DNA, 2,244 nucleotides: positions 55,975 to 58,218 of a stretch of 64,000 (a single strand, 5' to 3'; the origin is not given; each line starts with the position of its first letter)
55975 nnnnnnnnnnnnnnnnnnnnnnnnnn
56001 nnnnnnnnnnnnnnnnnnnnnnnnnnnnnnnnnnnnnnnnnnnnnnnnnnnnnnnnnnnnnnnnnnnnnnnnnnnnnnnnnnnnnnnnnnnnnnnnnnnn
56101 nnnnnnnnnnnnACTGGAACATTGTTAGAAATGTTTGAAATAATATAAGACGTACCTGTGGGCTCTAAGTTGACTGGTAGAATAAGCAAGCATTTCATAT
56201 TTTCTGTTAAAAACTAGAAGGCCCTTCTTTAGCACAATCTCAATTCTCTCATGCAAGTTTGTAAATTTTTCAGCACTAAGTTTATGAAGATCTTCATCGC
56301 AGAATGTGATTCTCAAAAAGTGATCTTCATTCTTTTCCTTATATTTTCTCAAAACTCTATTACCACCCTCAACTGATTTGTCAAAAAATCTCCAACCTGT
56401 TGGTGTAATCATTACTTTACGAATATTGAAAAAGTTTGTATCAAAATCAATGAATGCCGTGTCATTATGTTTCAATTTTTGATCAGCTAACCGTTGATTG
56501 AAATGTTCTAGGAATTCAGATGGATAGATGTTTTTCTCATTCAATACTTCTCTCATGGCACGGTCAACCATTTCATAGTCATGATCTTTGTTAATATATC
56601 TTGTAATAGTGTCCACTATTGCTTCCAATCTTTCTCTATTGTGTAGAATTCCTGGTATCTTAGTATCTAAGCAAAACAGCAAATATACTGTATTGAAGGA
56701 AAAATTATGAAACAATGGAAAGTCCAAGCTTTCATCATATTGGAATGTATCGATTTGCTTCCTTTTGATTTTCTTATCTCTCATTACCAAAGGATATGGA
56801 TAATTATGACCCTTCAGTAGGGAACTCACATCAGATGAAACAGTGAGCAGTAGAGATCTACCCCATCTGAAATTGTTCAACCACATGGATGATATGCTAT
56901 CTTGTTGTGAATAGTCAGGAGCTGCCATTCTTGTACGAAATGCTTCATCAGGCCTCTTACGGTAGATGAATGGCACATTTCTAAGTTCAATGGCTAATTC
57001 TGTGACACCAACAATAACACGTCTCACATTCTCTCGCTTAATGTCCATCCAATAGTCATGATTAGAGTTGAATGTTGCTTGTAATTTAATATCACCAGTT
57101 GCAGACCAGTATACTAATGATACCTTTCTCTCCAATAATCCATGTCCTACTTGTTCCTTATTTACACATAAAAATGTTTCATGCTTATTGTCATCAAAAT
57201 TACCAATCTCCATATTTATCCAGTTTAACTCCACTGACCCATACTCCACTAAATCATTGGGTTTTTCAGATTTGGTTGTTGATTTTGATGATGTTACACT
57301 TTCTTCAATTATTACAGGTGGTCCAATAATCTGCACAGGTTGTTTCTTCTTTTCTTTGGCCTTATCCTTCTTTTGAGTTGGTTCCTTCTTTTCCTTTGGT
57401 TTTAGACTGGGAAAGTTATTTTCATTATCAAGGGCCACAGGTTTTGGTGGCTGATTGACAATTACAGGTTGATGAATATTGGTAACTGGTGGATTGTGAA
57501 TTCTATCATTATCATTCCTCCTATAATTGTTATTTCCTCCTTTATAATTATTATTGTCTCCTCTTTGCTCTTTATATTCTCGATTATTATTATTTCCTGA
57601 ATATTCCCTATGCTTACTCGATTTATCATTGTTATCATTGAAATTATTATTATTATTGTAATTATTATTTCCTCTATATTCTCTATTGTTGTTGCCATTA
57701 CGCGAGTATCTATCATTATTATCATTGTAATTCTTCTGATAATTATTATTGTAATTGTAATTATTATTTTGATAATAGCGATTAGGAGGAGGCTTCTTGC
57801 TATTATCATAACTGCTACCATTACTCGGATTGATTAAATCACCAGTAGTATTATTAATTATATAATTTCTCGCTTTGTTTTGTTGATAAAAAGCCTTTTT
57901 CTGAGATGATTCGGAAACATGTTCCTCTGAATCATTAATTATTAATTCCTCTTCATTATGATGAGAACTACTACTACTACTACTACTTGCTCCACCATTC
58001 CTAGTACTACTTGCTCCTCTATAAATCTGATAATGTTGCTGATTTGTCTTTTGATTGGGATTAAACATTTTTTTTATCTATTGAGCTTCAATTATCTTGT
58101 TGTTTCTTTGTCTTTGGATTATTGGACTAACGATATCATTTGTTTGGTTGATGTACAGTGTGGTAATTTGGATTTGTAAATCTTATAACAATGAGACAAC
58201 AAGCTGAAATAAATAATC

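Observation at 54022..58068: Cellular RNA-dependent RNA polymerase with a ~200-aa N/Y/R-rich prion-like N-terminus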

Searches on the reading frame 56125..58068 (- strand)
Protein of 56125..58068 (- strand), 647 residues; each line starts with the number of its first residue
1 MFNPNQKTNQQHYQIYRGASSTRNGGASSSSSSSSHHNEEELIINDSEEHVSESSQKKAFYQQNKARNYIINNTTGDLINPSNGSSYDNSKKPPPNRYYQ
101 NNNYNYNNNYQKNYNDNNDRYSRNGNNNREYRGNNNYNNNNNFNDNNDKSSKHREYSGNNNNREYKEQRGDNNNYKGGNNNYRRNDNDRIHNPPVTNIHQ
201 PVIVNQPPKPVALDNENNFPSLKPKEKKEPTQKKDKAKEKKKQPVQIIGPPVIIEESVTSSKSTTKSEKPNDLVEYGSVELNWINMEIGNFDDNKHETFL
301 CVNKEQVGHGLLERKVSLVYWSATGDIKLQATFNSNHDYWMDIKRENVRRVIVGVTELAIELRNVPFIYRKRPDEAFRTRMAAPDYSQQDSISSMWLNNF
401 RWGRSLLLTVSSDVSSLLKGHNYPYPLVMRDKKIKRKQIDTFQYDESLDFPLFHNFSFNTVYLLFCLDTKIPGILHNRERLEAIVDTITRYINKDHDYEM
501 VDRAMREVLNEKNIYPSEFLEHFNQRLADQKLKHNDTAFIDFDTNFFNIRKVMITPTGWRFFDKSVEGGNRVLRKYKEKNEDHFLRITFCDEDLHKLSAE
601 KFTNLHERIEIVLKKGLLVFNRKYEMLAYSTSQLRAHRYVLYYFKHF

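Call 4: search_protein_families(library=pfam, proteins=[window:56125-58068:-], max_evalue=0.01)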
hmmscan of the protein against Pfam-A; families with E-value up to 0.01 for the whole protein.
window:56125-58068:- (647 aa): 1 family
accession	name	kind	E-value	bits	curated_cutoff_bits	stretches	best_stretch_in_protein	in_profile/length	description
PF05183.17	RdRP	-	2.6e-16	59.9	23.8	1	554-642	1-91/582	RNA dependent RNA polymerase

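Call 45: predict_structure(alignment_id=A2)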
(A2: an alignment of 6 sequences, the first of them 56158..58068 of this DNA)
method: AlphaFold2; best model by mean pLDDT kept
length: 637 residues; sequences in the alignment: 6
mean_pLDDT: 46.1   pTM: 0.32
mean pLDDT of the five models: 46.1, 45.6, 43.5, 41.7, 35.3
residues with pLDDT >= 90: 0; 70-90: 105; 50-70: 159; < 50: 373
segments of 3 or more residues with pLDDT < 50: 1-276, 306-316, 383-390, 442-450, 494-496, 518-523, 525-549, 568-578, 580-582, 620-622, 626-637
pLDDT, mean of each block of 10 residues (from residue 1): 29 27 27 27 28 41 38 30 25 29 25 27 27 25 26 26 26 25 24 24 26 24 27 25 24 23 27 43 77 82 55 53 75 67 84 86 80 76 46 60 79 68 74 79 40 56 53 57 68 53 61 53 46 36 41 60 50 48 57 57 56 57 48 40
secondary structure, 60 per line:
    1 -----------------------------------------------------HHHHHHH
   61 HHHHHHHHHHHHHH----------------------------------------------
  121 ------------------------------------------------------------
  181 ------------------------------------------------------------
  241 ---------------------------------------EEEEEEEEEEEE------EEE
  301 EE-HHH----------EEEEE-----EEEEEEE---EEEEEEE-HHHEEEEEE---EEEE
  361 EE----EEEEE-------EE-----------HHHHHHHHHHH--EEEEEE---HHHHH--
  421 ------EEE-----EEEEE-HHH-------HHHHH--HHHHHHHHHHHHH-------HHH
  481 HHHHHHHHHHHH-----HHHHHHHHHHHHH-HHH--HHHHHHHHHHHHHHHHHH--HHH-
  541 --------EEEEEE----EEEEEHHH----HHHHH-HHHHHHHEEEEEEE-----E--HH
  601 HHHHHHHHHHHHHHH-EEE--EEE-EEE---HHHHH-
elements in order (helices of 4 or more, strands of 3 or more residues): H54-74 E280-291 E298-302 E317-321 E327-333 E337-343 E348-353 E357-362 E367-371 H392-402 E405-410 H414-418 E427-429 E435-439 H451-455 H458-470 H478-492 H498-510 H517-534 E549-554 E559-563 H571-575 H577-583 E584-590 H599-615 E617-619 E622-624 E626-628 H632-636
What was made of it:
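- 57259..58068 (-): N-terminal extension, residues 1-270, predicted disordered. AlphaFold2 pLDDT is below 50 for residues 1-276, with a mean of about 26 (call 45).
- Disorder: pLDDT below 50 for residues 1-276 (call 45). The tract is predicted disordered (call 45).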

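Call 48: fold_search(model_id=the predicted structure, library=pdb)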
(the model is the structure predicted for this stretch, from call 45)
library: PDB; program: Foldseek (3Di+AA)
matches with E <= 10: 676; with E <= 0.001: 1
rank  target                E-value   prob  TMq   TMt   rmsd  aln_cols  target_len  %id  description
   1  7eu0_M                1.7e-10  1.00  0.22  0.15  14.9       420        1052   17  The cryo-EM structure of A. thaliana Pol IV-RDR2 backtracked complex (released 2021-12-29)
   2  4d4p_G                2.4e-02  0.23  0.06  0.09  15.1       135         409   13  Crystal Structure of the Kti11 Kti13 heterodimer Spacegroup P65 (released 2015-01-14)
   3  4d4q_B                3.4e-02  0.18  0.06  0.10  16.2       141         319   11  Crystal Structure of Kti13/AtS1 (released 2015-01-14)
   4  4xuu_C                6.6e-02  0.33  0.09  0.29  16.1       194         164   10  The hSac2 domain from human phosphoinositide phosphatase Sac2 (released 2015-02-25)
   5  8itf_B                1.7e-01  0.16  0.08  0.13  14.6       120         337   13  Cryo-EM structure of the DMCHA-bound mTAAR9-Gs complex (released 2023-05-31)
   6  8s9p_B                1.7e-01  0.07  0.05  0.04  16.4       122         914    6  1:1:1 agrin/LRP4/MuSK complex (released 2023-05-17)
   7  5wbk_A                1.9e-01  0.04  0.05  0.03  19.4       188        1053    7  Crystal structure of the arabidopsis thaliana Raptor in complex with the TOS peptide of human S6K1 (released 2017-12-20)
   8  5wlc_LJ               2.2e-01  0.04  0.07  0.08  24.5       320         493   11  The complete structure of the small subunit processome (released 2017-09-27)
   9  8hqm_B                2.6e-01  0.14  0.06  0.12   9.2        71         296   14  Activation mechanism of GPR132 by NPGLY (released 2023-10-11)
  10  1jod_A                2.6e-01  0.04  0.05  0.14  15.9       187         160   10  Crystal Structure of Murine Olfactory Marker Protein in Spacegroup P43212 (released 2001-08-22)
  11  3sob_B                2.7e-01  0.04  0.06  0.09  13.6       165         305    9  The structure of the first YWTD beta propeller domain of LRP6 in complex with a FAB (released 2011-09-21)
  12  6er3_A                2.7e-01  0.04  0.06  0.12  14.4       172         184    9  Ruminococcus gnavus IT-sialidase CBM40 bound to alpha2,3 sialyllactose (released 2018-05-02)
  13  8bbf_A                2.7e-01  0.04  0.06  0.05  16.8       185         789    9  Structure of the IFT-A complex; IFT-A1 module (released 2022-12-07)
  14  9ed4_C                2.9e-01  0.07  0.06  0.04  12.8       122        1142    9  A composite map of mTORC1-Rag-Ragultor-4EBP1 on membrane (released 2025-09-10)
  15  5wlc_LU               2.9e-01  0.02  0.05  0.06  22.3       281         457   11  The complete structure of the small subunit processome (released 2017-09-27)
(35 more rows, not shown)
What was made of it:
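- On Eukaryotic cellular RdRP (RDR family, Pfam PF05183): The exon-1 model matches 7eu0_M at E 1.7e-10 (call 48).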

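Call 58: find_encoding_contigs(protein=window:56125-58068:-, flank=5000, max_places=6)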
Protein window:56125-58068:- (647 aa): no gene with exactly this product is on record in the collection.
